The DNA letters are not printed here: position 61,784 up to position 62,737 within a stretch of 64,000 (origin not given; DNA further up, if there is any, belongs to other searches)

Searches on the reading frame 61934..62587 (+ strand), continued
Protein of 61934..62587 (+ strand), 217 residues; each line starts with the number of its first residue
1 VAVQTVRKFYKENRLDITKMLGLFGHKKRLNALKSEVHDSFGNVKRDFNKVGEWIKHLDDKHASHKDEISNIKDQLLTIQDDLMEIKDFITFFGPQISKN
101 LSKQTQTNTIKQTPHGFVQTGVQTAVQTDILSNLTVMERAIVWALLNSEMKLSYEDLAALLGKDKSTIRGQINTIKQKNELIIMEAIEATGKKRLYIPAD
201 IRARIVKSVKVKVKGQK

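Call 48: fold_search(model_id=the predicted structure, library=pdb)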
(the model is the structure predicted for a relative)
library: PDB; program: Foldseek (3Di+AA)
matches with E <= 10: 1628; with E <= 0.001: 0
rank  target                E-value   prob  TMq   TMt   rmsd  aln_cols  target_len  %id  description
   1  3eco_A                1.1e-03  1.00  0.30  0.47   2.0        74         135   15  Crystal structure of MepR, a transcription regulator of the Staphylococcus aureus multidrug efflux pump MepA (released 2009-02-10)
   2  4lll_M                1.4e-03  1.00  0.31  0.52   2.4        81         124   15  Crystal structure of S. aureus MepR-DNA complex (released 2014-05-14)
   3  4ld5_A                1.6e-03  1.00  0.29  0.43   2.6        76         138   13  Crystal structure of MepR Q18P mutant from multidrug resistant S. aureus clinical isolate (released 2013-09-11)
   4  5ffx_A                2.1e-03  1.00  0.30  0.45   2.1        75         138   15  S. aureus MepR G34K Mutant (released 2016-12-21)
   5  3fm5_D                3.1e-03  1.00  0.30  0.46   3.7        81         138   15  X-ray crystal structure of transcriptional regulator (MarR family) from Rhodococcus sp. RHA1 (released 2009-02-03)
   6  2fe3_B                3.1e-03  1.00  0.28  0.41   2.8        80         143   19  The crystal structure of bacillus subtilis PerR-Zn reveals a novel Zn(Cys)4 Structural redox switch (released 2006-12-19)
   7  4l9t_A                3.5e-03  1.00  0.31  0.47   3.0        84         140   13  Crystal structure of MepR F27L mutant from multidrug resistant S. aureus clinical isolate (released 2013-09-11)
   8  3bpx_B                3.8e-03  1.00  0.30  0.45   2.0        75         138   19  Crystal Structure of MarR (released 2008-05-20)
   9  6pcp_A                3.8e-03  1.00  0.29  0.43   2.5        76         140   22  Mechanism for regulation of DNA binding of Bordetella bronchiseptica BpsR by 6-hydroxynicotinic acid (released 2019-11-06)
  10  6pcp_C                4.3e-03  1.00  0.29  0.44   2.4        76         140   21  Mechanism for regulation of DNA binding of Bordetella bronchiseptica BpsR by 6-hydroxynicotinic acid (released 2019-11-06)
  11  4l9t_B                4.6e-03  1.00  0.31  0.48   3.0        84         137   13  Crystal structure of MepR F27L mutant from multidrug resistant S. aureus clinical isolate (released 2013-09-11)
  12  6cmv_C                5.2e-03  1.00  0.28  0.52   3.5        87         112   22  Crystal structure of Archaeal Biofilm Regulator (AbfR2) from Sulfolobus acidocaldarius (released 2018-11-14)
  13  5fb2_A                5.6e-03  1.00  0.31  0.47   3.0        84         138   13  S. aureus MepR F27L Mutant bound to oligodeoxyribonucleotide (released 2016-12-14)
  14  2d1h_A                5.6e-03  1.00  0.30  0.60   2.9        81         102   18  Crystal structure of ST1889 protein from thermoacidophilic archaeon Sulfolobus tokodaii (released 2006-09-05)
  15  4fx4_A                5.6e-03  1.00  0.28  0.45   3.1        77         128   22  Crystal structure of M. tuberculosis transcriptional regulator MOSR (Rv1049) in compex with DNA (released 2012-09-26)
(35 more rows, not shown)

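Call 49: find_encoding_contigs(protein=P0003, flank=10000, max_places=3)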
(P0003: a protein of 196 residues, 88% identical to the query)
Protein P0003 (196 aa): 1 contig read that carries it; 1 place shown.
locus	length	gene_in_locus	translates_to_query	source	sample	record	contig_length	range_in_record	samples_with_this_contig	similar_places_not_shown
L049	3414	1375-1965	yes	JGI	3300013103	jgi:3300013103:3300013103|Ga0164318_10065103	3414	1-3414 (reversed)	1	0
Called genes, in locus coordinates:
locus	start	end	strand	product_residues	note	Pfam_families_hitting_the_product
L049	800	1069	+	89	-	-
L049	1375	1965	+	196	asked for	-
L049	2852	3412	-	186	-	?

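Call 50: find_encoding_contigs(protein=P0002, flank=10000, max_places=3)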
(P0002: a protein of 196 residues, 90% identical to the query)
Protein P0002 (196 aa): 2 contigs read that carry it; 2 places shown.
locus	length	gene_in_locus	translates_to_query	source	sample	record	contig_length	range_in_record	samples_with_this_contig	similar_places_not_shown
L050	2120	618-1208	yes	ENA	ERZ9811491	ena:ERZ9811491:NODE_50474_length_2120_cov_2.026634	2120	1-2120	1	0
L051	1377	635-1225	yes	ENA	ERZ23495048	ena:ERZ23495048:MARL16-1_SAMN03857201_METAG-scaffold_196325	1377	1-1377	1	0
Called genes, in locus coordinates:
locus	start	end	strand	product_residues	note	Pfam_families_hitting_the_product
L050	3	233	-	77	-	?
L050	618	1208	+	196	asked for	-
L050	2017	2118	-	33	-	?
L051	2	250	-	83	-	?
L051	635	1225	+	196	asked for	-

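Call 55: find_related_loci(query=A1, collection=viral_contigs, flank=8000)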
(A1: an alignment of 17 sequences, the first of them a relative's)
Query A1 (217 aa) in viral_contigs; peptide patterns used: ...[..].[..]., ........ (x = any residue, [..] = any of these).
22 stretches matched a pattern, but none encodes a relative of the query by tblastn (E <= 1e-3).

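Call 56: search_dna_similar(query=window:61991-62587:+, collection=plasmids, mode=protein, max_evalue=0.001, max_rows=10)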
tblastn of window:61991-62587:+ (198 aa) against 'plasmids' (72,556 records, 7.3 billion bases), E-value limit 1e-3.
No match.

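Call 57: search_dna_similar(query=window:61991-62587:+, collection=phages, mode=protein, max_evalue=0.001, max_rows=10)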
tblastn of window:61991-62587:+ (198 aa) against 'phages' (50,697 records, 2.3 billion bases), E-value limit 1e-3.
No match.

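Call 64: search_solved_structures(query=A1, max_evalue=1)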
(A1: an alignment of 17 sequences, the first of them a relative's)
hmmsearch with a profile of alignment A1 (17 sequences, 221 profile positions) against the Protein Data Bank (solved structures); distinct sequences matched with E-value up to 1: 11.
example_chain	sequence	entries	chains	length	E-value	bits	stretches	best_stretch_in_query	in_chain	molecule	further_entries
8tqk_A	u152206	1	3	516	0.0094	18.6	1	37-90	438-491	Fusion glycoprotein F0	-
6mjz_A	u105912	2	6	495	0.014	18.1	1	37-90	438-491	Fusion glycoprotein F0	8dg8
6tao_A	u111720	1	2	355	0.038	16.6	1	31-104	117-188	Non-hemolytic enterotoxin lytic component L1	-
8v5k_A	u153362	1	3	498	0.052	16.2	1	37-91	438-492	Fusion glycoprotein F0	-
8v62_A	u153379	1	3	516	0.056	16.1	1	37-91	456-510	Fusion glycoprotein F0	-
6w08_A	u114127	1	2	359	0.08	15.6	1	31-104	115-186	Motility Associated Killing Factor E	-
6y93_A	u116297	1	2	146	0.31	13.6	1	133-200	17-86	Nucleoid occlusion protein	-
9bqr_A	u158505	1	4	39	0.41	13.3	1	57-87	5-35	K6E/E8K Double Mutant of Cu-4SCC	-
2rsi_A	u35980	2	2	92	0.58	12.8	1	26-63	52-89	Zinc finger protein ZFAT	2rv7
6hms_A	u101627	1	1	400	0.68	12.5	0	160-200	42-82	DNA polymerase II small subunit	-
2yo3_A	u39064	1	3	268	0.75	12.4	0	32-91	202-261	GENERAL CONTROL PROTEIN GCN4, PUTATIVE INNER MEMBRANE PROTEIN, GENERAL CONTROL PROTEIN GCN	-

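Call 65: search_protein_families(library=pfam, alignment_id=A1, max_evalue=0.01)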
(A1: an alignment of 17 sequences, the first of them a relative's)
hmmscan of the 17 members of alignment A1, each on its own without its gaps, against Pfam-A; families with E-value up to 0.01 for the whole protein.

A. member 1, P0001 (217 aa): 3 families
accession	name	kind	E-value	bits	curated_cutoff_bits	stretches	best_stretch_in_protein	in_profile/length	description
PF03289.18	Pox_I1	-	0.0034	17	25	1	46-106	149-209/307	Poxvirus protein I1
PF08279.18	HTH_11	-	0.0035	17.6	25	1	139-187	3-46/55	HTH domain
PF17762.8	HTH_ParB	-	0.0036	17.8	22.6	0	133-176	2-45/102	ParB HTH domain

B. families by the number of members that match (of 17 scanned): 10 families
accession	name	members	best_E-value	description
PF17762.8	HTH_ParB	9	0.0024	ParB HTH domain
PF13551.12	HTH_29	8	0.00041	Winged helix-turn helix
PF08279.18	HTH_11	5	0.002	HTH domain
PF07889.17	DUF1664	5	0.0044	Protein of unknown function (DUF1664)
PF13730.12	HTH_36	3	0.0036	Helix-turn-helix domain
PF13936.12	HTH_38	2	0.0023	Helix-turn-helix domain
PF14523.12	Syntaxin_2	1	0.0025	Syntaxin-like protein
PF03289.18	Pox_I1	1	0.0034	Poxvirus protein I1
PF22194.2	F-93_WHD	1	0.0055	F-93, winged-helix domain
PF11994.14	DUF3489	1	0.0061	Protein of unknown function (DUF3489)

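Call 77: search_protein_families(library=ncbifam, proteins=[window:61991-62587:+], max_evalue=0.01)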
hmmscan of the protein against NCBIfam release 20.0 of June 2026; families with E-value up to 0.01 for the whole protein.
window:61991-62587:+ (198 aa): 3 families
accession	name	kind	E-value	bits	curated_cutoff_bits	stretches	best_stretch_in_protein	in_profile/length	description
TIGR02937.1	sigma70-ECF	superfamily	0.0014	18.2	42.9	1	45-159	77-160/165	sigma-70 family RNA polymerase sigma factor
NF005385.0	PRK06930.1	subfamily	0.0048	16.6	136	1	109-159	109-157/170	positive control sigma-like factor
NF053606.1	Sta1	subfamily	0.0067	16.5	80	0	114-170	17-71/100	Sta1 family transcriptional regulator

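Call 84: search_protein_families(library=padloc, proteins=[window:61991-62587:+], max_evalue=0.01)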
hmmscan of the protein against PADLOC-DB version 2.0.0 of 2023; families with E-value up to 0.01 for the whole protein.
window:61991-62587:+ (198 aa): 4 families
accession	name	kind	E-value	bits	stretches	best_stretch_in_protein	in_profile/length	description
PDLC04883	PDC-S05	-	0.0017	16.5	1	129-163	25-59/87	-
PDLC01851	CARF3--CARF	-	0.0025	15.3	1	106-161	201-253/279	-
PDLC04881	PDC-S05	-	0.005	14.8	0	132-168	29-65/82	-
PDLC04884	PDC-S05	-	0.0083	14.1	0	131-166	26-61/85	-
